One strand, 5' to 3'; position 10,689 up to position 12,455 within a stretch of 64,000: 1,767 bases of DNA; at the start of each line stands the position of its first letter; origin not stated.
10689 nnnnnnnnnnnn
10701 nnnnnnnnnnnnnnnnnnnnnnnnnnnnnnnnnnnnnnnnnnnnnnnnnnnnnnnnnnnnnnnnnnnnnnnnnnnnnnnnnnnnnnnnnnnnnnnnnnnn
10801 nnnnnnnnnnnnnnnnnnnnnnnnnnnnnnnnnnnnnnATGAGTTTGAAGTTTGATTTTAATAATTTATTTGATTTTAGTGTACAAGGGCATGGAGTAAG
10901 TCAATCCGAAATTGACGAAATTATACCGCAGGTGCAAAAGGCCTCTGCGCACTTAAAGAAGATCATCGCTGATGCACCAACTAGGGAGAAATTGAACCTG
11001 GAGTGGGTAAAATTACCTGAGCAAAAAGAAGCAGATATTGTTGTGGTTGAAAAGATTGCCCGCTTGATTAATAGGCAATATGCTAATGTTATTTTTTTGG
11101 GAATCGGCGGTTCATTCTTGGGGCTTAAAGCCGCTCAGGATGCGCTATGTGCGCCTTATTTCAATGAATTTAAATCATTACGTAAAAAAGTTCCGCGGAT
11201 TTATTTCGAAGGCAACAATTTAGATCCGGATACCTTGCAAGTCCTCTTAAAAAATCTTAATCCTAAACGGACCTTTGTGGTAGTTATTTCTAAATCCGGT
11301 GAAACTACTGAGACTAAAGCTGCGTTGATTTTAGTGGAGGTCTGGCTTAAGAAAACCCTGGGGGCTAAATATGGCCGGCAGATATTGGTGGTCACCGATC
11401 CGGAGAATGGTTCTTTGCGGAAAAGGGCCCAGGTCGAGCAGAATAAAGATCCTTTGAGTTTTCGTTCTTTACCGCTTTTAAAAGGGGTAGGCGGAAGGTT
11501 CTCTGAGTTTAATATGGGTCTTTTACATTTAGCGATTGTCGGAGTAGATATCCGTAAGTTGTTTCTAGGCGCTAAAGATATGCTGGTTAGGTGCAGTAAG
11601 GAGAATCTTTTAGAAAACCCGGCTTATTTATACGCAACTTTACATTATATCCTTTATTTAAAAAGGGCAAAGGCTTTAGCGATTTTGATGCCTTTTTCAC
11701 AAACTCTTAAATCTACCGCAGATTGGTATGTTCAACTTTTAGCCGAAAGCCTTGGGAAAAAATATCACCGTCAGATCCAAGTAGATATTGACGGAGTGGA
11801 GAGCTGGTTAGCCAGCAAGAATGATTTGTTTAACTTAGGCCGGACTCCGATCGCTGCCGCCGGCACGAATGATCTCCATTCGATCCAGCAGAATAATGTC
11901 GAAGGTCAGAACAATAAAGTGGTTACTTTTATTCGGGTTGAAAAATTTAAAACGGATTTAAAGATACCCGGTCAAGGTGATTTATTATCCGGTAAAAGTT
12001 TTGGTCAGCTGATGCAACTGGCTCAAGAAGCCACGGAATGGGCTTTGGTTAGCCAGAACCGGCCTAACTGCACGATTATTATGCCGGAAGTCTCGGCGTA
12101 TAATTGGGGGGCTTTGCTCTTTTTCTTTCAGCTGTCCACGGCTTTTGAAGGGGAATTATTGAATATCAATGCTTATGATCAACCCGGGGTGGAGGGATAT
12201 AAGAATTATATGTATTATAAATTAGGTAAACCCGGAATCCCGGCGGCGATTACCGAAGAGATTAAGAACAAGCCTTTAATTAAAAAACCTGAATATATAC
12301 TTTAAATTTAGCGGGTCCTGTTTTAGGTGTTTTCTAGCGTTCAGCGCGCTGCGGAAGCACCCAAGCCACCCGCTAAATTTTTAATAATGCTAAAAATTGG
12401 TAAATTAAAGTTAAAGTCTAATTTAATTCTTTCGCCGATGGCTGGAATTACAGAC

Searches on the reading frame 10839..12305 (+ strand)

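Call 15: search_protein_families(library=ncbifam, proteins=[window:10839-12305:+])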
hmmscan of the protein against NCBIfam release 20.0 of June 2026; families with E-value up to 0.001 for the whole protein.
window:10839-12305:+ (488 aa): 7 families
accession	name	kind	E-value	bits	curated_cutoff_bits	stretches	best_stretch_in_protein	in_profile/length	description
NF010697.0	PRK14097.1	equivalog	1.3e-81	274.5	443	2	12-308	7-295/448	glucose-6-phosphate isomerase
NF003016.0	PRK03868.1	equivalog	6.3e-62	209.7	487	1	51-462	29-407/410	glucose-6-phosphate isomerase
NF040629.1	PGI_Meth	equivalog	1.2e-53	182.8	350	1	79-456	59-393/396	glucose-6-phosphate isomerase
NF010696.0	PRK14096.1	equivalog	1.3e-49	169.1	671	1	68-455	101-455/528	glucose-6-phosphate isomerase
NF007080.0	PRK09533.1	equivalog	1.9e-32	112.1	712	2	49-318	423-677/949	bifunctional transaldolase/phosoglucose isomerase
NF010695.0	PRK14095.1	equivalog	1.5e-31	109.6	703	1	71-452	141-500/536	glucose-6-phosphate isomerase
NF001211.0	PRK00179.1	equivalog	1.5e-27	96.2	492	1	66-455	131-509/544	glucose-6-phosphate isomerase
